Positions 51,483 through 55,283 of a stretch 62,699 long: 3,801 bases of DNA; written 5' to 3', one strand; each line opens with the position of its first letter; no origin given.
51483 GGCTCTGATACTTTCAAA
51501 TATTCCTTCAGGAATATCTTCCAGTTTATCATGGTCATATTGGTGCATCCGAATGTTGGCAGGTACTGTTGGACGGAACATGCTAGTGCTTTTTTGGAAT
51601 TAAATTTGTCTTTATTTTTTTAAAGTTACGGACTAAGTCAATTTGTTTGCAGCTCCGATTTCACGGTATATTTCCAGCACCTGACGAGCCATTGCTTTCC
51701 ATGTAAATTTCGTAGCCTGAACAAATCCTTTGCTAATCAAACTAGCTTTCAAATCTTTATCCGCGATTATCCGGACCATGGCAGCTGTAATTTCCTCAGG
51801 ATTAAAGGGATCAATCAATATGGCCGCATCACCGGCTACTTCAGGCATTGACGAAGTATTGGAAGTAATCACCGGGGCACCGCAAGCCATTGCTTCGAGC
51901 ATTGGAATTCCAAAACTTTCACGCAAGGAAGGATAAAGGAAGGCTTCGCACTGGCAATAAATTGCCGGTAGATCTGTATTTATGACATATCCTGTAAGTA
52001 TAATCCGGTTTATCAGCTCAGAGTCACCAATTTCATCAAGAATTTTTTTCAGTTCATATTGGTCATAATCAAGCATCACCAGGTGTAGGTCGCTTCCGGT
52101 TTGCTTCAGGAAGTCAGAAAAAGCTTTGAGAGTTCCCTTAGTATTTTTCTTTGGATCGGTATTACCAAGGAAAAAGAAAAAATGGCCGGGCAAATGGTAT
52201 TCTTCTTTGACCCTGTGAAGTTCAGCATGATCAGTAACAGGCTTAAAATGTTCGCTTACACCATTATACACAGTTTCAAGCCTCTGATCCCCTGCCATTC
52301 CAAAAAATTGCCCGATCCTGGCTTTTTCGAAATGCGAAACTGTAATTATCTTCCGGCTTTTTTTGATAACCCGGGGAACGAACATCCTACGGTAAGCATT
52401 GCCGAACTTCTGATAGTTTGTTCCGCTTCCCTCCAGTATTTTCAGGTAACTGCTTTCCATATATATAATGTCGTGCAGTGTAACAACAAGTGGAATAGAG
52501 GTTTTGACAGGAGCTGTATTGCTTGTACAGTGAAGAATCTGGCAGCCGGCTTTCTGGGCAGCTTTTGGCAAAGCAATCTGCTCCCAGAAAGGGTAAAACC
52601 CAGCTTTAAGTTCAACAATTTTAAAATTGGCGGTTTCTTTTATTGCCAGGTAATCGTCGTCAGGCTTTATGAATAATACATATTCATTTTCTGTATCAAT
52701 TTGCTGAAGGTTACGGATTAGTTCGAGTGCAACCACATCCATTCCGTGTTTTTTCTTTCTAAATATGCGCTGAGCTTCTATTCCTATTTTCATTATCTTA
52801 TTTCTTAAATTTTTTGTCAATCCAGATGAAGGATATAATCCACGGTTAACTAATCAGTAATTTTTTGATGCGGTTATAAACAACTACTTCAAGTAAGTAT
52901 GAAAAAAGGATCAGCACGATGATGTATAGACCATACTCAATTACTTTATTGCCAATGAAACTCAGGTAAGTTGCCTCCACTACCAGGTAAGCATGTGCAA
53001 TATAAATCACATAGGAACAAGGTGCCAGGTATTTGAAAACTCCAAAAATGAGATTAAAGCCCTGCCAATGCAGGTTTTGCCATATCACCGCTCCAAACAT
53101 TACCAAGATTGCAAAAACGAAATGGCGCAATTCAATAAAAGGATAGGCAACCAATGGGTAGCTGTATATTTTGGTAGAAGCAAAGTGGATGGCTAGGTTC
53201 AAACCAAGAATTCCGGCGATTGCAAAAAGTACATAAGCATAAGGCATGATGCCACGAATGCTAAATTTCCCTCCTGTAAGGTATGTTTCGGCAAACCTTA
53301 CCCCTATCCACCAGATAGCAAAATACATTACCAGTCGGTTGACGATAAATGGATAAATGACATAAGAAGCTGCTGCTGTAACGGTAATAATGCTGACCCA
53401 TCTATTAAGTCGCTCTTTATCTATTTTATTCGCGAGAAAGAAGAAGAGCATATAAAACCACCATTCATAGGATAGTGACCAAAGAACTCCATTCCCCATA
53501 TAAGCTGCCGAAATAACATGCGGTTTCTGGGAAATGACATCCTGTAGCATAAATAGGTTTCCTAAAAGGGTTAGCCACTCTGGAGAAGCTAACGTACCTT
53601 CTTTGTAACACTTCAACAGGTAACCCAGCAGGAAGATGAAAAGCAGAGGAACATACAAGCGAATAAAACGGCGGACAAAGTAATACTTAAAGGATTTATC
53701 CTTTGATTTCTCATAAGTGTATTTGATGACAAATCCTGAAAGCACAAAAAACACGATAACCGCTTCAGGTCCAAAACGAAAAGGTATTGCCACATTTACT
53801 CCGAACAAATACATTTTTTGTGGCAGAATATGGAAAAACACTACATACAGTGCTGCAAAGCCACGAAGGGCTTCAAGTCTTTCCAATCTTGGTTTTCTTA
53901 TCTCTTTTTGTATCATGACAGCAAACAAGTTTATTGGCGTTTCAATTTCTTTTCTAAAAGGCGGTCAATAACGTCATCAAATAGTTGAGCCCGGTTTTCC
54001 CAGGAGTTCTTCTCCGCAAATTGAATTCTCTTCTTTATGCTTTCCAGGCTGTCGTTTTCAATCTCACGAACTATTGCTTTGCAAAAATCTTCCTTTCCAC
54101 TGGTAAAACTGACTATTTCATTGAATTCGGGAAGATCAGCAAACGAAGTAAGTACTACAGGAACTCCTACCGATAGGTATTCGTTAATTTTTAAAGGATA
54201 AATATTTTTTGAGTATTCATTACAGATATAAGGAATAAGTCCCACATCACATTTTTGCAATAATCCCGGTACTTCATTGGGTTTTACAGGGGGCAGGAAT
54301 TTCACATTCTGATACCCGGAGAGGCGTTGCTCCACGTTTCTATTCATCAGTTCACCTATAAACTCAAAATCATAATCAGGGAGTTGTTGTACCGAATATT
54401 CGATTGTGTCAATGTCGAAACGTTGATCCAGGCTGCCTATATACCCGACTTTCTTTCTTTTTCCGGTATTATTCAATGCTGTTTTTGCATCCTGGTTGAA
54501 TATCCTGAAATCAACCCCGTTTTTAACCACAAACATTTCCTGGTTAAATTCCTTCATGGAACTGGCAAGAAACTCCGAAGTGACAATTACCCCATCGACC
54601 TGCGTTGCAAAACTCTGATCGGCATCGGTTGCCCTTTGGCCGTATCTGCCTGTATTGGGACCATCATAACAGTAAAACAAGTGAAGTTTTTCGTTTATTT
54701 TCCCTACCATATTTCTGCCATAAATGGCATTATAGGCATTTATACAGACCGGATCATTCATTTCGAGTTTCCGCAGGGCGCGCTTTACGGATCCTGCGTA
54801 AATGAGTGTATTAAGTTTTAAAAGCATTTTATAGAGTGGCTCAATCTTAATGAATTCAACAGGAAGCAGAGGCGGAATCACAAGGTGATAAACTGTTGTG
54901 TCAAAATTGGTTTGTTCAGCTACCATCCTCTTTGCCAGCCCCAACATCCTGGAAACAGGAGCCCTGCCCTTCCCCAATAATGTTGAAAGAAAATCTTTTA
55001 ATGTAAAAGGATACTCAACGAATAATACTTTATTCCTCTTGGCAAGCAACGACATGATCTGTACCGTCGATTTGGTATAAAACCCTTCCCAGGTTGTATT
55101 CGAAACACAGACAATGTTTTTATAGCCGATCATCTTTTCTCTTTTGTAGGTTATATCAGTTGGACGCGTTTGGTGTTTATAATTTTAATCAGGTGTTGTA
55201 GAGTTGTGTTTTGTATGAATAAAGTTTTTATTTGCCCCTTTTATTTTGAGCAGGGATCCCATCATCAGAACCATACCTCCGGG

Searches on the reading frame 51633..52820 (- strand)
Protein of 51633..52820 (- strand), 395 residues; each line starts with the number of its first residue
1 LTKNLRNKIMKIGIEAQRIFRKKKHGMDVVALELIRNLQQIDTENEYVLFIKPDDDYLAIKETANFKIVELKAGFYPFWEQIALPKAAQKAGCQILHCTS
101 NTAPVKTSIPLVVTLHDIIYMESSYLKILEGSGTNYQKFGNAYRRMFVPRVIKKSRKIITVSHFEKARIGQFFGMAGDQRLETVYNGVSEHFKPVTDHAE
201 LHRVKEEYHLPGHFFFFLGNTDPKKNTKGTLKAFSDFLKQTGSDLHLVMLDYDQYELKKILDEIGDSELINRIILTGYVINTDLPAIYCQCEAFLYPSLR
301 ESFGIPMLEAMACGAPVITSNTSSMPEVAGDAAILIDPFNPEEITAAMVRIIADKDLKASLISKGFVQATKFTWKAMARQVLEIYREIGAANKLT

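Call 97: search_protein_families(library=pfam, proteins=[window:51633-52820:-], max_evalue=0.00001)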
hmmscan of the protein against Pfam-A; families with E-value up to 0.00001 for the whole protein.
window:51633-52820:- (395 aa): 5 families
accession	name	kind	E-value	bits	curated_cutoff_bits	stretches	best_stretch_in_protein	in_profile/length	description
PF00534.26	Glycos_transf_1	-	6.4e-32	110.9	26.4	1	213-365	16-169/172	Glycosyl transferases group 1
PF13692.12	Glyco_trans_1_4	-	3.8e-25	89.3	27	1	215-354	4-142/142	Glycosyl transferases group 1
PF13439.12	Glyco_transf_4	-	3.9e-13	50.2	28.5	1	26-189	3-167/170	Glycosyltransferase Family 4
PF13524.12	Glyco_trans_1_2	-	2.4e-07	31.2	25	1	275-382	31-143/144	Glycosyl transferase-like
PF20706.3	GT4-conflict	-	1.5e-06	27.9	26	1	192-353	177-338/385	Family 4 Glycosyltransferase in conflict systems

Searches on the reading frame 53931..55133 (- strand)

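Call 97: search_protein_families(library=pfam, proteins=[window:53931-55133:-], max_evalue=0.00001)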
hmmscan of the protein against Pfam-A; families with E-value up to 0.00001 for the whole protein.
window:53931-55133:- (400 aa): 2 families
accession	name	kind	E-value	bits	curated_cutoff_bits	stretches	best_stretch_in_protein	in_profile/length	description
PF13692.12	Glyco_trans_1_4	-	5.4e-10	40.1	27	1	227-356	2-138/142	Glycosyl transferases group 1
PF13524.12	Glyco_trans_1_2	-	7e-06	26.5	25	0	249-384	10-141/144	Glycosyl transferase-like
